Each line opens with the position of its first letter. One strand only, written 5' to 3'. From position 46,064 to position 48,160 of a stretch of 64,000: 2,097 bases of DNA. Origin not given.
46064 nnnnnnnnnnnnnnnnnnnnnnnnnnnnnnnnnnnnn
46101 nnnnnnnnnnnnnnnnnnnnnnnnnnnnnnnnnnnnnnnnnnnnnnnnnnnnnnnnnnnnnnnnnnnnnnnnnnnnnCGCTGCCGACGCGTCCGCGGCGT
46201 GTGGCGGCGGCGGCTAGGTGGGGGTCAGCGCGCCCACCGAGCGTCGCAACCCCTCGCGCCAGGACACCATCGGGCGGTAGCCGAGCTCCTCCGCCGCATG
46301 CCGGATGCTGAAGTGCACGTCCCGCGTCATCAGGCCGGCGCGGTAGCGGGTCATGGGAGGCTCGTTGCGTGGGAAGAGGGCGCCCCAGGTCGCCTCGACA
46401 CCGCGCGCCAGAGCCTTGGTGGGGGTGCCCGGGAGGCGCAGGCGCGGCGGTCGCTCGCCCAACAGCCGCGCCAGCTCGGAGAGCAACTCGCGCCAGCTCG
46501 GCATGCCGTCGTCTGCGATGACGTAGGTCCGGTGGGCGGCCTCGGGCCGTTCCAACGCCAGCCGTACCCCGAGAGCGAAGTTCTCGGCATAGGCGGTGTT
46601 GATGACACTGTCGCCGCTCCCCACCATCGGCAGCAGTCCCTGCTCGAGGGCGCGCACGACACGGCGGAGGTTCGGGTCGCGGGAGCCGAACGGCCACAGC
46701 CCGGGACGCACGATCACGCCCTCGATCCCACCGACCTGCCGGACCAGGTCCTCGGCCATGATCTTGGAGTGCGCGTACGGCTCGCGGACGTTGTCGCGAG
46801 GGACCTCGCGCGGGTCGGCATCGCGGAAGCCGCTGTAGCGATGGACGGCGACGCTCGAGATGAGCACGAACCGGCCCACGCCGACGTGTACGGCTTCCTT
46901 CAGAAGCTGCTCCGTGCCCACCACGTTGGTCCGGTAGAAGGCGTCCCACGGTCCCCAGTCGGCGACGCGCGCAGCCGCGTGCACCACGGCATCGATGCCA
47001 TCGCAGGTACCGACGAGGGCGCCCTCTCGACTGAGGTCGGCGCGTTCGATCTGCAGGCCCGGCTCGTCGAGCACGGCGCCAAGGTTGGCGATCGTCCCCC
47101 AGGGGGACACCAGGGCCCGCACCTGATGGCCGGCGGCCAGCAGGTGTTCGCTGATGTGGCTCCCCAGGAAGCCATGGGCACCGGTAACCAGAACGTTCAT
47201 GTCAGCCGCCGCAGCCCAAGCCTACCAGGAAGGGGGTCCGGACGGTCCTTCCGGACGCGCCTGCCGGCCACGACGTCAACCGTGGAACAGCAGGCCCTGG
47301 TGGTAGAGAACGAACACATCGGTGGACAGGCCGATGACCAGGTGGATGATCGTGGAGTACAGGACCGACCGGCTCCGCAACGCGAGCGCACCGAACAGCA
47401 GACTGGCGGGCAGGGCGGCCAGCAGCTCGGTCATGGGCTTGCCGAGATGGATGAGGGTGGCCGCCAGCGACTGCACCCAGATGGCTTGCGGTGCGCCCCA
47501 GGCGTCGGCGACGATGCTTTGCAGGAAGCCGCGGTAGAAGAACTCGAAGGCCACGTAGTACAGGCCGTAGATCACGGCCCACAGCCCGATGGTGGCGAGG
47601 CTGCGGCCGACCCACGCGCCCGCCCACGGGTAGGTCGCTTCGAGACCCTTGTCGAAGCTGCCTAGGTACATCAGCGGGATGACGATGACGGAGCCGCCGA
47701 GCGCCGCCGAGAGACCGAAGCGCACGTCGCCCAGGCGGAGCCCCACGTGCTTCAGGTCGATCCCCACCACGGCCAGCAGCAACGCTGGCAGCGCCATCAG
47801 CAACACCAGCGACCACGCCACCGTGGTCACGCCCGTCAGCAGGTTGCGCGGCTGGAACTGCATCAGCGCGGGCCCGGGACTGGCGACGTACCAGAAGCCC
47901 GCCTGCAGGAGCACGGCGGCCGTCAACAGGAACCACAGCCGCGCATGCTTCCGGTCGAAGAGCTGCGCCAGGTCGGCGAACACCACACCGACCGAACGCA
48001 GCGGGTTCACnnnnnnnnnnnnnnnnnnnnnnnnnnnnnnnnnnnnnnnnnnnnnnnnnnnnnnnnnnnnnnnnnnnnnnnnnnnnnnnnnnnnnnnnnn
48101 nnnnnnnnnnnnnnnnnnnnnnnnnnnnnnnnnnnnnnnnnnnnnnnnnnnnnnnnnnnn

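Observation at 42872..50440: Candidate sphingolipid-like aminolipid/glycolipid operon: SPT-like AOS + GNAT + SDR + Glf + GT28 + flippase-like protein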

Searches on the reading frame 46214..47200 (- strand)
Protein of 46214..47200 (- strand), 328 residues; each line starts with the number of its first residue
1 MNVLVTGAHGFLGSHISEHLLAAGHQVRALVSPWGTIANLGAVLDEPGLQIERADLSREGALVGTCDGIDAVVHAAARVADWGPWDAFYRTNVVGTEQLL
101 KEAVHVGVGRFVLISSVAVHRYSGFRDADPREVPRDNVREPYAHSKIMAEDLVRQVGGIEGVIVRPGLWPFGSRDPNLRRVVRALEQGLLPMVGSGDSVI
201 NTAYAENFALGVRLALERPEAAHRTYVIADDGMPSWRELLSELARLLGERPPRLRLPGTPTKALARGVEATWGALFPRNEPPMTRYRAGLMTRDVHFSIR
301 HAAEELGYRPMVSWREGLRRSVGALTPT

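Call 3: search_protein_families(library=pfam, proteins=[window:46214-47200:-], max_evalue=0.01)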
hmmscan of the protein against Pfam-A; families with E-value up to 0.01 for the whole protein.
window:46214-47200:- (328 aa): 8 families
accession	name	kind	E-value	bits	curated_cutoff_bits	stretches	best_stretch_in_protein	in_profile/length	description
PF01370.27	Epimerase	-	4.3e-28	98.8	20.9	1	3-229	1-240/240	NAD dependent epimerase/dehydratase family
PF01073.25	3Beta_HSD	-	2.7e-19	69.7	22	1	4-250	1-271/280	3-beta hydroxysteroid dehydrogenase/isomerase family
PF13460.12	NAD_binding_10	-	9.7e-17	61.9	27.2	1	7-168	1-145/184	NAD(P)H-binding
PF07993.18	NAD_binding_4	-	1.2e-16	61.1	20.1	1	66-167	86-205/258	Male sterility protein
PF16363.11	GDP_Man_Dehyd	-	3.7e-14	53.4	27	1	4-249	1-268/332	GDP-mannose 4,6 dehydratase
PF04321.23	RmlD_sub_bind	-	3e-08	33.5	27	1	1-252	1-236/287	RmlD substrate binding domain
PF05368.20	NmrA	-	1.8e-07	31.5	27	1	3-122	5-113/298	NmrA-like family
PF02719.21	Polysacc_synt_2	-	8.5e-06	25.6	20.2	1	3-116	1-128/293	Polysaccharide biosynthesis protein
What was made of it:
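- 46214..47200 (-): Extended-SDR reductase (328 aa). Inferred to reduce the 3-keto group of the N-acylated base. Pfam Epimerase and 3Beta_HSD (call 3).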

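Call 4: search_protein_families(library=ncbifam, proteins=[window:46214-47200:-], max_evalue=0.01)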
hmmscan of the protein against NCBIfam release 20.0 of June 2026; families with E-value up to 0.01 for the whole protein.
window:46214-47200:- (328 aa): 30 families (the best 25 are shown)
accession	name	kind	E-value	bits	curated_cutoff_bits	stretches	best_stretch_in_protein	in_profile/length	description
NF042422.1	oxyalk_red_OleD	equivalog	3.4e-46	158.1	580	1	1-321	1-324/329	2-alkyl-3-oxoalkanoate reductase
TIGR03466.1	HpnA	hypoth_equivalog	2.1e-38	132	367.65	1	1-322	1-318/327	hopanoid-associated sugar epimerase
NF042423.1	oxyalk_red_Shew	equivalog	3.8e-34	118.2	580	1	2-320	10-330/331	2-alkyl-3-oxoalkanoate reductase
TIGR01746.1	Thioester-redct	subfamily_domain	2.5e-21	76.4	213.35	2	69-245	89-279/371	thioester reductase domain-containing protein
NF052578.1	StrlDmthSdmBMthl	equivalog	1.2e-18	68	600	1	1-317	1-314/328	sterol demethylase protein SdmB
TIGR04180.1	EDH_00030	hypoth_equivalog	3.4e-15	55.9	475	1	3-153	1-156/297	NAD-dependent 4,6-dehydratase LegB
TIGR01179.1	galE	equivalog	9.4e-14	51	262.3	1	2-156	1-159/332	UDP-glucose 4-epimerase GalE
TIGR01181.1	dTDP_gluc_dehyt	equivalog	9.6e-14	51.2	365.1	1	3-322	2-308/321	dTDP-glucose 4,6-dehydratase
NF041293.1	G6PDh_Azf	equivalog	2.3e-11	43.6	400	1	2-122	4-122/252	NAD-dependent glucose-6-phosphate dehydrogenase Azf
NF005539.0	PRK07201.1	equivalog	1.8e-10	40.2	549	1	1-168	1-176/657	SDR family oxidoreductase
NF058621.1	DiazavRedAvaA7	equivalog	1.2e-09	38.2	400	1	1-319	1-302/304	3-diazoavenalumate denitrifying reductase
TIGR01214.1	rmlD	equivalog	1.8e-08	33.9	224.05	1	3-249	2-228/285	dTDP-4-dehydrorhamnose reductase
NF043036.1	ErythonDh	equivalog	1.9e-08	33.9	325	1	1-153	1-160/321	D-erythronate dehydrogenase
NF007956.0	PRK10675.1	subfamily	6.3e-08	32.1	394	1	1-155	1-162/338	UDP-glucose 4-epimerase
NF047350.1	aureusi_NRPS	equivalog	5.8e-07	26.8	2500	1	2-150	2029-2194/2373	aureusimine non-ribosomal peptide synthetase AusA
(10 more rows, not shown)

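Call 68: search_dna_similar(query=window:46214-47200:-, collection=plasmids, mode=protein, max_evalue=1e-8, max_rows=60)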
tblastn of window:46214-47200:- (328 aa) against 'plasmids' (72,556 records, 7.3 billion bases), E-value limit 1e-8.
Records with a match: 108; places in all: 111; records where one place covers at least 80% of the query: 83.
Best place of each record, by identity: <60% 108.
By first word of the organism name: Streptomyces 14; Escherichia 12; Mycetohabitans 9; Ketogulonicigenium 5; Rhizobium 5; Burkholderia 4; Cupriavidus 4; Sinorhizobium 4; Shinella 3; Caballeronia 3; and 33 more.
By predicted mobility (MOB-suite, as given by PLSDB): non-mobilizable 82; conjugative 15; mobilizable 11.
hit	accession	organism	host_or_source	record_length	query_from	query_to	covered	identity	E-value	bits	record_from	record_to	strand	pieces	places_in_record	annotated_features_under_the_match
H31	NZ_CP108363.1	Streptomyces sp. NBC_01343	-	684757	1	318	97%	34.1%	2e-17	91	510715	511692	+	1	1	NAD-dependent epimerase/dehydratase family protein | fatty acid CoA ligase family protein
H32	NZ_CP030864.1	Streptomyces globosus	cell culture,environment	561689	1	318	97%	34.0%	5e-22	103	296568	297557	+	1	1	NAD-dependent epimerase/dehydratase family protein | AMP-binding protein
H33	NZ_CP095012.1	Streptomyces sp. 2P-4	cell culture,mudflats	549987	1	318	97%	34.0%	6e-22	103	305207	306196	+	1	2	NAD-dependent epimerase/dehydratase family protein | AMP-binding protein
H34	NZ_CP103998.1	Ketogulonicigenium vulgare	Tenebrio molitor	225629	3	322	98%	33.6%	4e-16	87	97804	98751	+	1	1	NAD(P)-dependent oxidoreductase | MBL fold metallo-hydrolase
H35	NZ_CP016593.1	Ketogulonicigenium vulgare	cell culture,China: Zibo, Shandong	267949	3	322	98%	33.6%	9e-14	79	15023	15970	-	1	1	NAD(P)-dependent oxidoreductase | MBL fold metallo-hydrolase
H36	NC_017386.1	Ketogulonicigenium vulgare WSH-001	-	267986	3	322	98%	33.6%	9e-14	79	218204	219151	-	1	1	NAD(P)-dependent oxidoreductase | MBL fold metallo-hydrolase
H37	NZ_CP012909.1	Ketogulonicigenium vulgare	cell culture,Tianjin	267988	3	322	98%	33.6%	9e-14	79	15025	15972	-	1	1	NAD(P)-dependent oxidoreductase | MBL fold metallo-hydrolase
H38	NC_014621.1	Ketogulonicigenium vulgare Y25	-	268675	3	322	98%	33.6%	9e-14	79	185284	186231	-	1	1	NAD(P)-dependent oxidoreductase | MBL fold metallo-hydrolase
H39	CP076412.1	Ralstonia wenshanensis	soil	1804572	1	321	98%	33.3%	1e-13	79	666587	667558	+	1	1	NAD(P)-dependent oxidoreductase | ketoacyl-ACP synthase III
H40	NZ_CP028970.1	Aminobacter sp. MSH1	Soil,Dichlobenil-treated soil sampled ...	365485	4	318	96%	33.6%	1e-23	108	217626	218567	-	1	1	NAD-dependent epimerase/dehydratase family protein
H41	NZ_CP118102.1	Paenibacillus urinalis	Homo sapiens,blood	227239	2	320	97%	33.1%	2e-25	114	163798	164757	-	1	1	NAD(P)-dependent oxidoreductase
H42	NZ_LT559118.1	Nonomuraea gerenzanensis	-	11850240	3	318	96%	33.3%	3e-14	81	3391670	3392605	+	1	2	none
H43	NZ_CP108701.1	Streptomyces sp. NBC_01006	-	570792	1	318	97%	32.9%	2e-20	99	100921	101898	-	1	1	NAD-dependent epimerase/dehydratase family protein | fatty acid CoA ligase family protein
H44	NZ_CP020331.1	Martelella mediterranea DSM 17316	-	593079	4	319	96%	33.0%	3e-25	114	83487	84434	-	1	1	NAD-dependent epimerase/dehydratase family protein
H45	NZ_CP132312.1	Shinella zoogloeoides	Homo sapiens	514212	1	318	97%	32.5%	1e-12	76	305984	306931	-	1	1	NAD(P)-dependent oxidoreductase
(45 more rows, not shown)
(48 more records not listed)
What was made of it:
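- On Bacterial ceramide synthesis module (Spt / bCerS / CerR): In E. coli chromosomes that carry the yghO cluster, its best hit is YbjS (call 68).
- Tried and rejected: Reciprocal-best-hit test of the SDR against CerR failed, because YbjS was the best hit (call 68).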

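Call 71: search_solved_structures(query=window:46214-47200:-, max_evalue=1e-10)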
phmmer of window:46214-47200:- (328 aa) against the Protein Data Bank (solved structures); distinct sequences matched with E-value up to 1e-10: 6.
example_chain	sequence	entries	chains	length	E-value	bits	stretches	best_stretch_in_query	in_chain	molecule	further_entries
3wj7_A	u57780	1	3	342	1.5e-20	76.8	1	3-312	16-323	Putative oxidoreductase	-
1r6d_A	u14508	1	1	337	4.5e-18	68.7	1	1-228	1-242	TDP-glucose-4,6-dehydratase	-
1r66_A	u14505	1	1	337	5.7e-18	68.3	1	1-228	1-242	TDP-glucose-4,6-dehydratase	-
6wjb_A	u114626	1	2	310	3.4e-15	59.2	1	3-177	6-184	NAD-dependent epimerase/dehydratase family protein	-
6wj9_A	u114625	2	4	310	3.2e-14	56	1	3-177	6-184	NAD-dependent epimerase/dehydratase family protein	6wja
6jkg_A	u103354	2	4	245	2e-13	53.4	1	5-218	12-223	Sterol-4-alpha-carboxylate 3-dehydrogenase, decarboxylating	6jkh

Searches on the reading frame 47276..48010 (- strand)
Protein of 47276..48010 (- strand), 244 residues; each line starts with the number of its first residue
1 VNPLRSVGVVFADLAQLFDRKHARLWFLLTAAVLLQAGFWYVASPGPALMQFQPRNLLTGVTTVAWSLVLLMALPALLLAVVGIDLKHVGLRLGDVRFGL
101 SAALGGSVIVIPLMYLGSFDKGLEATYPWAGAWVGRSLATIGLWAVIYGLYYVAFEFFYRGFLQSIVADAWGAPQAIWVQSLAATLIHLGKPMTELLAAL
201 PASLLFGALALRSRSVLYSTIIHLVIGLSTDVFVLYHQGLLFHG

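Call 3: search_protein_families(library=pfam, proteins=[window:47276-48010:-], max_evalue=0.01)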
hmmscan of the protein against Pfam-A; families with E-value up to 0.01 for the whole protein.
window:47276-48010:- (244 aa): 1 family
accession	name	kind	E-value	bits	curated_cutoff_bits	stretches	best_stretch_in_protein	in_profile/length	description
PF02517.21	Rce1-like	-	6e-10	39.7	22.4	1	144-226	8-90/93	Type II CAAX prenyl endopeptidase Rce1-like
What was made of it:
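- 47276..48010 (-): CPBP / Rce1-like intramembrane protein (244 aa). Its start overlaps the stop of the GNAT gene. Role unknown. Pfam Rce1-like, 39.7 bits (call 3).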

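Call 4: search_protein_families(library=ncbifam, proteins=[window:47276-48010:-], max_evalue=0.01)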
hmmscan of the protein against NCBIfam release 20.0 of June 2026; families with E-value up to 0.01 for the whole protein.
window:47276-48010:- (244 aa): 9 families
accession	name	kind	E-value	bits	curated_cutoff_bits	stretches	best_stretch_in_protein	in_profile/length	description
NF040590.1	CPBP_Pyro_MrtA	exception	4.3e-17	63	200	1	63-232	26-190/194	CPBP family archaeomyxosortase MrtA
NF040589.1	CPBP_Synerg_MrtS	equivalog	5.5e-08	33.2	130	1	128-225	58-158/170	Synerg-CTERM system glutamic-type intramembrane protease MrtS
NF040914.1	Mrt_core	domain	3.5e-06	27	100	1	146-230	4-101/108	myxosortase family intramembrane protease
NF033192.3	CPBP_JDVT_MrtJ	equivalog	2.7e-05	24.8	75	1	154-226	11-91/98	JDVT-CTERM system glutamic-type intramembrane protease MrtJ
NF041647.1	ABC_perm_CPBP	equivalog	2.8e-05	23.1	435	1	32-225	427-625/636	ABC transporter permease subunit/CPBP intramembrane protease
NF040593.1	CPBP_fam_MrtX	exception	3.4e-05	23.8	180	1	141-228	130-227/238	myxosortase MrtX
NF040674.1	CPBP_fam_MrtP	equivalog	0.00074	19.1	250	1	145-224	248-340/354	myxosortase MrtP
NF050068.1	Rv0804_CPBP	equivalog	0.0046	16.6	200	0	155-233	107-192/197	Rv0804 family intramembrane glutamic endopeptidase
NF040594.1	CPBP_fam_MrtC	equivalog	0.0069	16.1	195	0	150-225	122-210/221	myxosortase MrtC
